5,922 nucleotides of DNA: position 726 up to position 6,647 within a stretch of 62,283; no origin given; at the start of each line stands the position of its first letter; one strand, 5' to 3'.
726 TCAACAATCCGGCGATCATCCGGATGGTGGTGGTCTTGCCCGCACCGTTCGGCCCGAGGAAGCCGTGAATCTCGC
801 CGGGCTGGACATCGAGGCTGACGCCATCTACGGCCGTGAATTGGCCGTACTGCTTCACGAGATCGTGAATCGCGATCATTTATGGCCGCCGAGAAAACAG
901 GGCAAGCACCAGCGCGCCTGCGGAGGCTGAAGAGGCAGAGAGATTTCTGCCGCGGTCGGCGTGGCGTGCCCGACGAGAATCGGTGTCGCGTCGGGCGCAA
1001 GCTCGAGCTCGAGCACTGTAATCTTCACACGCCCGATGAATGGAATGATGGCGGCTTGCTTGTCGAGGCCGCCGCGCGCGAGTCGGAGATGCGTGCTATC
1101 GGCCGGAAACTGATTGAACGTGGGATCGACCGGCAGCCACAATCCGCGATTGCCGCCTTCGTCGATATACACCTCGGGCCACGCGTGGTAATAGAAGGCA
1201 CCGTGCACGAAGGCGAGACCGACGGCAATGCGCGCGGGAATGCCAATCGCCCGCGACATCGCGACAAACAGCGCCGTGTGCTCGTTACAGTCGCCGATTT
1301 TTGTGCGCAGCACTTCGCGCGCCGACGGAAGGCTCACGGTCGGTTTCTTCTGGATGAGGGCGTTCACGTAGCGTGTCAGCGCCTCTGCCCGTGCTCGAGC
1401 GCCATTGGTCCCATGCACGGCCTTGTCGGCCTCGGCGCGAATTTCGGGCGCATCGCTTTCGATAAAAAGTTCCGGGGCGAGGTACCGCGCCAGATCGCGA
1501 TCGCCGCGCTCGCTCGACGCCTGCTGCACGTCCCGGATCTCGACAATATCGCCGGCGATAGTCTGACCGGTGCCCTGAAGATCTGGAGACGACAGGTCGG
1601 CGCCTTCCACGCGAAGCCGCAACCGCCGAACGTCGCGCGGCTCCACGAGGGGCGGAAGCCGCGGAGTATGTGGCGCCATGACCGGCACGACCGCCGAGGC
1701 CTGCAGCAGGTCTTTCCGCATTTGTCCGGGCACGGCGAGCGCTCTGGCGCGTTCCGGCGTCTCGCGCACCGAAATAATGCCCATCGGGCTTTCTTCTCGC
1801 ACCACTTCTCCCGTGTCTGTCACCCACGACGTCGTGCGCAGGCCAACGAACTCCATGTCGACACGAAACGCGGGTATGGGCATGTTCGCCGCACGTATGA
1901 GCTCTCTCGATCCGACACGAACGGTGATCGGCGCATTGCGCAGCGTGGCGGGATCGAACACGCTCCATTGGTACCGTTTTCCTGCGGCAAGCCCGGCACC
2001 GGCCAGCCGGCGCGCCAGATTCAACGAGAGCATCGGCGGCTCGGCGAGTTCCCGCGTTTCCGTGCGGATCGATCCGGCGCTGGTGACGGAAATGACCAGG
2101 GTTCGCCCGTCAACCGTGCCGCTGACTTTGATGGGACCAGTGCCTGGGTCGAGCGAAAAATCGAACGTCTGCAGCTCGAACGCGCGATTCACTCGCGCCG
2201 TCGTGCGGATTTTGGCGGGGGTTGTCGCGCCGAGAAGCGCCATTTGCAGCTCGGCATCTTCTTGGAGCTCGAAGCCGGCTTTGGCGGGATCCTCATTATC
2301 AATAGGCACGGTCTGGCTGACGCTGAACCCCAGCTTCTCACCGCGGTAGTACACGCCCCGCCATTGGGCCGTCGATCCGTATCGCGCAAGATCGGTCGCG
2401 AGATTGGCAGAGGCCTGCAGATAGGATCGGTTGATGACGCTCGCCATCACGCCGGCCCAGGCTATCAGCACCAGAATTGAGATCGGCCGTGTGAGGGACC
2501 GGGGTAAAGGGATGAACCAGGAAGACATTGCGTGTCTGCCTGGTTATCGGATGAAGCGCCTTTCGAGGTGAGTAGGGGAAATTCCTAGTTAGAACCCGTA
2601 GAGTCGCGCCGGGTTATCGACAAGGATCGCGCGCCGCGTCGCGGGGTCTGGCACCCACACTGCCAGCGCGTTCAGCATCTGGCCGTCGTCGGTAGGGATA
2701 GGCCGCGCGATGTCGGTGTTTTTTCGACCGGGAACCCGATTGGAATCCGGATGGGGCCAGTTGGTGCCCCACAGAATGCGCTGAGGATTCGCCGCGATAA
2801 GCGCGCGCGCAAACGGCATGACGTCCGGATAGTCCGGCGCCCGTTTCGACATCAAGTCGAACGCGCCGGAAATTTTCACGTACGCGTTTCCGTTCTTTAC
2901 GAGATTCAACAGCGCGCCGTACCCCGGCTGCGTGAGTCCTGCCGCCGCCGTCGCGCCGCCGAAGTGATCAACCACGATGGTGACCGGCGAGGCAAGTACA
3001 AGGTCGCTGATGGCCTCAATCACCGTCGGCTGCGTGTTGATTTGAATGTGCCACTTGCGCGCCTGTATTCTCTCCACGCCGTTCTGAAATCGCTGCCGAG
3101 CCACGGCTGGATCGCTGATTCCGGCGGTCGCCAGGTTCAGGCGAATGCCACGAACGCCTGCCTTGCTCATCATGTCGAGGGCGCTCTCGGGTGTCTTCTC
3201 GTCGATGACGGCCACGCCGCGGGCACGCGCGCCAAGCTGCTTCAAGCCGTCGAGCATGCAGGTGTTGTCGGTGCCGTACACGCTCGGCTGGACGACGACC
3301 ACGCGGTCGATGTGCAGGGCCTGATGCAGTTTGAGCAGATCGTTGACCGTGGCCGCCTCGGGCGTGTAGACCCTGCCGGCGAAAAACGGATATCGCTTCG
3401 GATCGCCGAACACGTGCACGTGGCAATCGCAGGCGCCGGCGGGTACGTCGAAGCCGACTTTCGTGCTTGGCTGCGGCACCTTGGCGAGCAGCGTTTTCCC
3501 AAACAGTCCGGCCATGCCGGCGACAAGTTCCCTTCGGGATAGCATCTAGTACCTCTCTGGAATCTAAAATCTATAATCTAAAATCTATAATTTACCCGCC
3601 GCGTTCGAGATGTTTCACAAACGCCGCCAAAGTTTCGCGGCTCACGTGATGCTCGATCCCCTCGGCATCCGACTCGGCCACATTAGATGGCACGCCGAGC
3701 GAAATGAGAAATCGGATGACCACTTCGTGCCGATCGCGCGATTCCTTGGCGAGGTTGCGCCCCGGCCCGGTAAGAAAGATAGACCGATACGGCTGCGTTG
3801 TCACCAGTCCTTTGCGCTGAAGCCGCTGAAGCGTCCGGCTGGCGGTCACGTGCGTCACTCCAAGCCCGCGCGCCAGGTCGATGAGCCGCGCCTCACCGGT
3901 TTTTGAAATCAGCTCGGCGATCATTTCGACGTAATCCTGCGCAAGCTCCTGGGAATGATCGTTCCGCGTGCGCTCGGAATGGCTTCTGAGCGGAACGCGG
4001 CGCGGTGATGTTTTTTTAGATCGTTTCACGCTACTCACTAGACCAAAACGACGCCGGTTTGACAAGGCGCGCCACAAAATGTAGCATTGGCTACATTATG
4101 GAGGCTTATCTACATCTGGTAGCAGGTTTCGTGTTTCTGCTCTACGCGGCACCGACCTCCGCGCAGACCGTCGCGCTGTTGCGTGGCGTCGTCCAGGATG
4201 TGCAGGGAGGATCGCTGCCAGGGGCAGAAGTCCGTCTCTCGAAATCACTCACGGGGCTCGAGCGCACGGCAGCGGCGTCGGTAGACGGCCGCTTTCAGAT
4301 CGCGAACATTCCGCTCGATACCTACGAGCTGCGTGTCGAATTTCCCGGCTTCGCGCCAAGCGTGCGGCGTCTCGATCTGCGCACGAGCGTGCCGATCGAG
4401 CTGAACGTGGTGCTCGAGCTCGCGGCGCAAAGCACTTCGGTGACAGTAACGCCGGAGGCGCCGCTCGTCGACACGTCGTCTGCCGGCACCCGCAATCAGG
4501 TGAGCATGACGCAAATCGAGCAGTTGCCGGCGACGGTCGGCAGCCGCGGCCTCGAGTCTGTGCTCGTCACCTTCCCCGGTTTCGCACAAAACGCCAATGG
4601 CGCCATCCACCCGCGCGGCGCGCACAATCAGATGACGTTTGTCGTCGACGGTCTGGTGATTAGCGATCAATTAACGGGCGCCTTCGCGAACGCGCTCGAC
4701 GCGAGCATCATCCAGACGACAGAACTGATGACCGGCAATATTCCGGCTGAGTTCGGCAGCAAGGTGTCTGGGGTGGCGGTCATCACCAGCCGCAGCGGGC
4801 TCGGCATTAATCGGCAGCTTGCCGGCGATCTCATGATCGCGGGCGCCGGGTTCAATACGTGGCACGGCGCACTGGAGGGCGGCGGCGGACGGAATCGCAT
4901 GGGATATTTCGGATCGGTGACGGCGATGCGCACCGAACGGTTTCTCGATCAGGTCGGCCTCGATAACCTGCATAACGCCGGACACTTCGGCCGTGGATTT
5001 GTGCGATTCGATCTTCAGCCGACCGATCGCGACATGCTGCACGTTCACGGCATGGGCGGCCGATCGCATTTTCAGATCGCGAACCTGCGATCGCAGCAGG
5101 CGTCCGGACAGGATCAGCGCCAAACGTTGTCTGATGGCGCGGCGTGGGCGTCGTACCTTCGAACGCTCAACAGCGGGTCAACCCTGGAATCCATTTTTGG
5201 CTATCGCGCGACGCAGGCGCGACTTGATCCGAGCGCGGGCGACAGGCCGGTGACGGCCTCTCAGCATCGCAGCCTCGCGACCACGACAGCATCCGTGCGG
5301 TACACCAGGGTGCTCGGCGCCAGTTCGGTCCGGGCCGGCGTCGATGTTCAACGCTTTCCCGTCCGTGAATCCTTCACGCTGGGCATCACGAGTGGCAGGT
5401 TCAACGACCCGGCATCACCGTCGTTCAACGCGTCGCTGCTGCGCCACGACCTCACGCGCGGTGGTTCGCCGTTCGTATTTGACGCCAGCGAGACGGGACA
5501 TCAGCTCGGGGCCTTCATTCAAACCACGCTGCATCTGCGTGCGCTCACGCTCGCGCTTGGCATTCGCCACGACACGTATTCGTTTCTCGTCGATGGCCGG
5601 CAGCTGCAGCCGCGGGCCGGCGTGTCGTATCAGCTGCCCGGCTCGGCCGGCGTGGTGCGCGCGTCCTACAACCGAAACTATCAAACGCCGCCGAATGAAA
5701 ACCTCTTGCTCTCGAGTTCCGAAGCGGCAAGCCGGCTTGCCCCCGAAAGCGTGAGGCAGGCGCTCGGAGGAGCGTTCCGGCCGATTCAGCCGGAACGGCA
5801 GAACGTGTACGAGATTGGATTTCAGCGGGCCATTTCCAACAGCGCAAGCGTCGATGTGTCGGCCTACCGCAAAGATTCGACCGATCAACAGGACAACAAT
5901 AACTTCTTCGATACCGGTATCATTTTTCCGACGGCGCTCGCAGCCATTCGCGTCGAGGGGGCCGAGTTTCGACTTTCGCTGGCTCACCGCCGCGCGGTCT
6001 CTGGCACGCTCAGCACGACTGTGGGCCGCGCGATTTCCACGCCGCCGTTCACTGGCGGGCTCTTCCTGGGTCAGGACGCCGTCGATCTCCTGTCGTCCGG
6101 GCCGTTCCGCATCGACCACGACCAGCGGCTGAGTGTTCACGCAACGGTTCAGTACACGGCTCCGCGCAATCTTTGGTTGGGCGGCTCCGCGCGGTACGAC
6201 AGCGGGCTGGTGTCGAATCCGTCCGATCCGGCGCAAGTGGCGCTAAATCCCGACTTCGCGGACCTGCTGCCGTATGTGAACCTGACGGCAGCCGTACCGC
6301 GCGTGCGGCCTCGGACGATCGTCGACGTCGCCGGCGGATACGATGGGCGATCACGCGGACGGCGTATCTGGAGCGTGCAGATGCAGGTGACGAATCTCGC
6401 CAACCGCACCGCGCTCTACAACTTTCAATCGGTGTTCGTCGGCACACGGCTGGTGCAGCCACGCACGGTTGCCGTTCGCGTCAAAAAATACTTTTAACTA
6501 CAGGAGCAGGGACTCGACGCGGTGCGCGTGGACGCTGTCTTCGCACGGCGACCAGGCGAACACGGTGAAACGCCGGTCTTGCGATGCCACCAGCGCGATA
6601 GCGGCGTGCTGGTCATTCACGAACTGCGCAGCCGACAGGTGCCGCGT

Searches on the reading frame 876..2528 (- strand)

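Call 78: search_protein_families(library=pfam, proteins=[window:876-2528:-], max_evalue=0.00001)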
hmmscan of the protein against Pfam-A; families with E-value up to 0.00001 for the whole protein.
window:876-2528:- (550 aa): 1 family
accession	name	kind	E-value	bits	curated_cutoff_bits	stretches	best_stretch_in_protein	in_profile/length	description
PF01841.26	Transglut_core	-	8.8e-19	68.2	23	1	371-469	8-108/108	Transglutaminase-like superfamily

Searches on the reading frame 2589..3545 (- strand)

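Call 78: search_protein_families(library=pfam, proteins=[window:2589-3545:-], max_evalue=0.00001)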
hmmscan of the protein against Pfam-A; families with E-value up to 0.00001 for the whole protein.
window:2589-3545:- (318 aa): 1 family
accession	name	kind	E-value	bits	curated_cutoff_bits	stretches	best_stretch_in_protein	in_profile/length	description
PF04909.20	Amidohydro_2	-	7.6e-53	180.6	26.4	1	39-318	1-289/289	Amidohydrolase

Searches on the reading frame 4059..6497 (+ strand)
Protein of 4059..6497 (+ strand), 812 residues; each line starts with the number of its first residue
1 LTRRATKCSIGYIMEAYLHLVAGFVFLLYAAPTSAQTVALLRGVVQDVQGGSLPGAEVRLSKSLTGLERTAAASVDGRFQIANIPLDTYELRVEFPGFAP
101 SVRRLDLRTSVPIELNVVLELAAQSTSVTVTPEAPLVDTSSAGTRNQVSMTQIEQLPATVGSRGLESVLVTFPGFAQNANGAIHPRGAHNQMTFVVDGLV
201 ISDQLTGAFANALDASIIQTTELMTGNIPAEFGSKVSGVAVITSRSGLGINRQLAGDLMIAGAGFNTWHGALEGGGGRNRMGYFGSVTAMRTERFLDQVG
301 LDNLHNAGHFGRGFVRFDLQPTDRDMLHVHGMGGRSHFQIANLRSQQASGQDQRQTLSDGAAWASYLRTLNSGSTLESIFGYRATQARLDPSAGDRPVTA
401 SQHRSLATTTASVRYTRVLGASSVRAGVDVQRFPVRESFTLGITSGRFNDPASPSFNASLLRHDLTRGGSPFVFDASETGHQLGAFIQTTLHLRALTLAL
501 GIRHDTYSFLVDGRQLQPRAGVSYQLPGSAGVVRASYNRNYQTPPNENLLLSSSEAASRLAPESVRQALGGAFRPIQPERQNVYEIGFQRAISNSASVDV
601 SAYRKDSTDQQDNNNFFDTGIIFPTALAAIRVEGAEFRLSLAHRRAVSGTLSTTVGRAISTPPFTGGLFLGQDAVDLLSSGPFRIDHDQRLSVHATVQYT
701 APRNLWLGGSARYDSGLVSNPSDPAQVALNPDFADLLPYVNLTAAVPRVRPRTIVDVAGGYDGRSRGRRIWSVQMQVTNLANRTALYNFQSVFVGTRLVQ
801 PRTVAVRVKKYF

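Call 78: search_protein_families(library=pfam, proteins=[window:4059-6497:+], max_evalue=0.00001)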
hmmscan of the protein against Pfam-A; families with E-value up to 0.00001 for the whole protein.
window:4059-6497:+ (812 aa): 2 families
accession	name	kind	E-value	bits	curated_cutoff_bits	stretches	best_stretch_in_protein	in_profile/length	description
PF13620.12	CarboxypepD_reg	-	1.4e-13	51.4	32.3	1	41-120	2-82/82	Carboxypeptidase regulatory-like domain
PF13715.12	CarbopepD_reg_2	-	2e-07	31.3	32.2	1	42-128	2-86/88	CarboxypepD_reg-like domain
